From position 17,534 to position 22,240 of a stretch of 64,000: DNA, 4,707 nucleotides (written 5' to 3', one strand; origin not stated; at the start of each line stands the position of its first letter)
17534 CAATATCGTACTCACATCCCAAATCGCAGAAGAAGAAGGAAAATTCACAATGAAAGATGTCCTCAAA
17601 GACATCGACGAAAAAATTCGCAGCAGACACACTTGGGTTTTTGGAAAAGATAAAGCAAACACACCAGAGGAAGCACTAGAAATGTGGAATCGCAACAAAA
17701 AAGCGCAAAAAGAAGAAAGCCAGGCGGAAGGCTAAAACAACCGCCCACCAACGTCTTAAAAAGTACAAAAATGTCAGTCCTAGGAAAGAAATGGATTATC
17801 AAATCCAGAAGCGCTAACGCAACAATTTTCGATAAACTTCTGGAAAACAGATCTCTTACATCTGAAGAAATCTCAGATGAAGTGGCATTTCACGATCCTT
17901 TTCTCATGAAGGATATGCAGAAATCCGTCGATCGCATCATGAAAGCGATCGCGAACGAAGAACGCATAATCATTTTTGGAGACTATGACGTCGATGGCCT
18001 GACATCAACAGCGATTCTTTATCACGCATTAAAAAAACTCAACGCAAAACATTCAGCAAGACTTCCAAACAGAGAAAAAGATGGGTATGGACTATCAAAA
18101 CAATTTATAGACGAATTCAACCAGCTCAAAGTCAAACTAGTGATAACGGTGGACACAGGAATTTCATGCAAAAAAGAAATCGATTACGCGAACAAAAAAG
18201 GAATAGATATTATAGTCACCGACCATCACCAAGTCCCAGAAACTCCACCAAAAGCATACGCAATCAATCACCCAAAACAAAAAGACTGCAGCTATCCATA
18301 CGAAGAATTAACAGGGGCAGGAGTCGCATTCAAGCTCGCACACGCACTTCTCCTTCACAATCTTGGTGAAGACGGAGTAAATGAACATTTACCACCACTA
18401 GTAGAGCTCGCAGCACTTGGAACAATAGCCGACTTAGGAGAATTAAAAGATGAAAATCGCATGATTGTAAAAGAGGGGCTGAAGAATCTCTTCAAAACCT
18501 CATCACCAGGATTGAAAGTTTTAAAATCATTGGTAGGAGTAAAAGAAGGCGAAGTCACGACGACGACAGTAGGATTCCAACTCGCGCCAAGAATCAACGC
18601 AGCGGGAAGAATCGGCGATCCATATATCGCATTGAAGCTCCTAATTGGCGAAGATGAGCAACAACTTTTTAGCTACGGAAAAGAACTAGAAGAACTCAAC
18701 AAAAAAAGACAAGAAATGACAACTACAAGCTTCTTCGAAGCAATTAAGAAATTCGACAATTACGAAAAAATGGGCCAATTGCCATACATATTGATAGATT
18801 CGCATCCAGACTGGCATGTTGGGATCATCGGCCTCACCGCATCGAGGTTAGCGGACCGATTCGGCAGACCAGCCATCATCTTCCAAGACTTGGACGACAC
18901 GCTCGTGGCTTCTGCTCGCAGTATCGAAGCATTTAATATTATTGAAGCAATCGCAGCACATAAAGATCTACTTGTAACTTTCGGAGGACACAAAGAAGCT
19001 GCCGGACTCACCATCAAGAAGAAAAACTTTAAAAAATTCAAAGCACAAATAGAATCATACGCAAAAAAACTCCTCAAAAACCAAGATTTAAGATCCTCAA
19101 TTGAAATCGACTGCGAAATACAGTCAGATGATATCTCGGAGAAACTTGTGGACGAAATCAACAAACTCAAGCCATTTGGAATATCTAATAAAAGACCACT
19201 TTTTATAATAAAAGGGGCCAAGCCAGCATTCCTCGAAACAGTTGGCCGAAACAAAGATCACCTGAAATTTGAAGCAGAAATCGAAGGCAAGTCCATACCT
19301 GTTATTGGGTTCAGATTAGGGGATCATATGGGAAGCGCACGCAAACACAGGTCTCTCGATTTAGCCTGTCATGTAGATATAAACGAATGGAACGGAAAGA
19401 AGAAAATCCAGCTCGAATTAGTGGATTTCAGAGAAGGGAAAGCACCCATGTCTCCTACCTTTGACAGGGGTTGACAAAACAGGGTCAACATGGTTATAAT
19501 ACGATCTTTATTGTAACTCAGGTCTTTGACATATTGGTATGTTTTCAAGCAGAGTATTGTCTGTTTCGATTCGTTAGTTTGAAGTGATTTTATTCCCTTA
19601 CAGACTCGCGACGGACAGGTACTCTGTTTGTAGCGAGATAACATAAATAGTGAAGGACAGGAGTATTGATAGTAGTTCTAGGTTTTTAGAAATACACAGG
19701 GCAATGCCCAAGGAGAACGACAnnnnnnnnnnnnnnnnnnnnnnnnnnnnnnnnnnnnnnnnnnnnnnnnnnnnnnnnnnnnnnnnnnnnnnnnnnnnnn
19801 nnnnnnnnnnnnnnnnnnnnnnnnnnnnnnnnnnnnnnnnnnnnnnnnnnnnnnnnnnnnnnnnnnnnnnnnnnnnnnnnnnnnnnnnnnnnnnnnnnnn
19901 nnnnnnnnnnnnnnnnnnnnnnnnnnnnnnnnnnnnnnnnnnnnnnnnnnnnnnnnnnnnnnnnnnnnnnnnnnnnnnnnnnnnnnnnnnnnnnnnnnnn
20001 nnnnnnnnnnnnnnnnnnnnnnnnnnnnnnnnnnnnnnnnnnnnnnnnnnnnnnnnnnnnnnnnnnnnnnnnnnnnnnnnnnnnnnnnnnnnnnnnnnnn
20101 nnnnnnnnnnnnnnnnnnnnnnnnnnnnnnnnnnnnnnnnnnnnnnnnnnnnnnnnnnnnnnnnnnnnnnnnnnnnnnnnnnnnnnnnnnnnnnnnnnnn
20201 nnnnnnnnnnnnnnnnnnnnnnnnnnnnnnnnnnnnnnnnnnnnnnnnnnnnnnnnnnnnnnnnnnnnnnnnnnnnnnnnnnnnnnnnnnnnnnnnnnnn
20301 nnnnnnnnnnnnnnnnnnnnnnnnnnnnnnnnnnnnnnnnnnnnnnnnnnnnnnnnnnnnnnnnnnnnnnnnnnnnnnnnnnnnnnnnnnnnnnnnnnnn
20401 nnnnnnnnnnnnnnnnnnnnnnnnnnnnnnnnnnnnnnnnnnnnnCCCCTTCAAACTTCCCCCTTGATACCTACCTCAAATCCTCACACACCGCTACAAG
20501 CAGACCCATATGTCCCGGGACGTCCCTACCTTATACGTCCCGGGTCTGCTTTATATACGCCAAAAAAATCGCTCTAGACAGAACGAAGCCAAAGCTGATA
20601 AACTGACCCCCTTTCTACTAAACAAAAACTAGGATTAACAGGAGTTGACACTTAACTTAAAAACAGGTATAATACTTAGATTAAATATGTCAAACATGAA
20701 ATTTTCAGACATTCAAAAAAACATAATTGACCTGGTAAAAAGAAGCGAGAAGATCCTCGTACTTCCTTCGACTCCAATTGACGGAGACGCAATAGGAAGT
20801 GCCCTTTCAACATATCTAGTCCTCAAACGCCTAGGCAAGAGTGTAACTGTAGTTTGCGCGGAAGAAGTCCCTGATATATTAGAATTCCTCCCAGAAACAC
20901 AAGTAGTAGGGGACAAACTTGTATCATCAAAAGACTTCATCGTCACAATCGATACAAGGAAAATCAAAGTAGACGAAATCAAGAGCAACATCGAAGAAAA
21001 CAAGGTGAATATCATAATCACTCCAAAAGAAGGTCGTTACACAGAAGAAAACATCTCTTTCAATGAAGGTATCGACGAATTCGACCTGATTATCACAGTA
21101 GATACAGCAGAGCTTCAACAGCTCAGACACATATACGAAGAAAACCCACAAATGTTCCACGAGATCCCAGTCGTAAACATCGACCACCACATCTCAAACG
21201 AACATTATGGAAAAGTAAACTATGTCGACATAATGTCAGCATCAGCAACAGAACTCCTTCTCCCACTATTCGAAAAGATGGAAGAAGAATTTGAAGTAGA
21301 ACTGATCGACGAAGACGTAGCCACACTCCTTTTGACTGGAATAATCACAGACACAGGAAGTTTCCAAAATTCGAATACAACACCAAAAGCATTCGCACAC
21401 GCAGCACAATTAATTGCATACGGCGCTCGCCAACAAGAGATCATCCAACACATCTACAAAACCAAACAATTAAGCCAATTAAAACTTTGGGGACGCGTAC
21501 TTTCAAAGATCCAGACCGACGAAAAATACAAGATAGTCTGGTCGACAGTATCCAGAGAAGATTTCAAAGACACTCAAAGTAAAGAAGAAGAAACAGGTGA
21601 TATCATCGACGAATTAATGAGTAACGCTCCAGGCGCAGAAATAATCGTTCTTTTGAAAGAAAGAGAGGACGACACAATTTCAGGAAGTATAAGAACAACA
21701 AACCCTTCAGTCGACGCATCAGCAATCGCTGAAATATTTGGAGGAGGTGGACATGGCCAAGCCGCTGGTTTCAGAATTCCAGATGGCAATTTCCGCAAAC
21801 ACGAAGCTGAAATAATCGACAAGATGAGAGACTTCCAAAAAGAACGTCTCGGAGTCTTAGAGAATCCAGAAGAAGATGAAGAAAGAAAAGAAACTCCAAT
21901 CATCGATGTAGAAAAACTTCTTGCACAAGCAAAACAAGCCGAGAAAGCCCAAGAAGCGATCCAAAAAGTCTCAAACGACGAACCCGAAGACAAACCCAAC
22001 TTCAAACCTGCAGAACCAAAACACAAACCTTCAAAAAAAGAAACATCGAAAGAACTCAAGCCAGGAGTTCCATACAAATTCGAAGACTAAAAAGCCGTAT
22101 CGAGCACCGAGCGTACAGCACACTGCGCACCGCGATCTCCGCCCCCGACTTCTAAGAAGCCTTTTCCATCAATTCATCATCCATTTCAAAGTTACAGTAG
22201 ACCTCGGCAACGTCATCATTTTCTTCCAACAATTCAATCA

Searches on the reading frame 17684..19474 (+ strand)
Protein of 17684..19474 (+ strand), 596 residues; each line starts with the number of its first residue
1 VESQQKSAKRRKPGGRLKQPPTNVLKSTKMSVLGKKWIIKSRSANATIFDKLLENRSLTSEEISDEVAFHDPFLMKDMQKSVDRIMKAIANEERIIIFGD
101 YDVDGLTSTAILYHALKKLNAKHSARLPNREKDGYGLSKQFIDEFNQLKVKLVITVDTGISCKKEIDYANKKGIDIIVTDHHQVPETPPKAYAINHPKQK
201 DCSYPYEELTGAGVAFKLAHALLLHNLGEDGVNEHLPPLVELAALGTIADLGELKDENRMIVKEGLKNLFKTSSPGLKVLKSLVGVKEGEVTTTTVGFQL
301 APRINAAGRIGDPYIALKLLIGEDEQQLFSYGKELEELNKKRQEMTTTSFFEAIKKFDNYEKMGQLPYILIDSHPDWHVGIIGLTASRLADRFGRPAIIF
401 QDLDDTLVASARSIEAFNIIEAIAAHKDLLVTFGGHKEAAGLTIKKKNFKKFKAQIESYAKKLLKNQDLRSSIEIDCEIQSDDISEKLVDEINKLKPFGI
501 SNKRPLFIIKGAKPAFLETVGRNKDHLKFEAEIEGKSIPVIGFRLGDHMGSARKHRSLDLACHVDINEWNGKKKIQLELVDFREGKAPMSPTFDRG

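Call 60: search_protein_families(library=pfam, proteins=[window:17684-19474:+], max_evalue=0.0001)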
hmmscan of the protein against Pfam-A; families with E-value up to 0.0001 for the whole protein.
window:17684-19474:+ (596 aa): 3 families
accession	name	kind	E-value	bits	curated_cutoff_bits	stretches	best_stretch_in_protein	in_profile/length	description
PF17768.7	RecJ_OB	-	8.4e-29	100.2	27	1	475-581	1-107/107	RecJ OB domain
PF01368.27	DHH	-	1.7e-26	93.4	28.1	1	94-247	1-125/125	DHH family, N-terminal domain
PF02272.25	DHHA1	-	2.3e-13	50.9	25.9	1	370-461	5-101/102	DHHA1 domain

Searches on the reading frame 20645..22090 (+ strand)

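Call 60: search_protein_families(library=pfam, proteins=[window:20645-22090:+], max_evalue=0.0001)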
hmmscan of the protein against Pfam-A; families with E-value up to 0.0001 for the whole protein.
window:20645-22090:+ (481 aa): 2 families
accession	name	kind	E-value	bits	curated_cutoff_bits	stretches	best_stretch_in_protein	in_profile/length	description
PF01368.27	DHH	-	2.2e-17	63.9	28.1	1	36-233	1-125/125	DHH family, N-terminal domain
PF02272.25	DHHA1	-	1.7e-11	44.9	25.9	1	314-398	15-100/102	DHHA1 domain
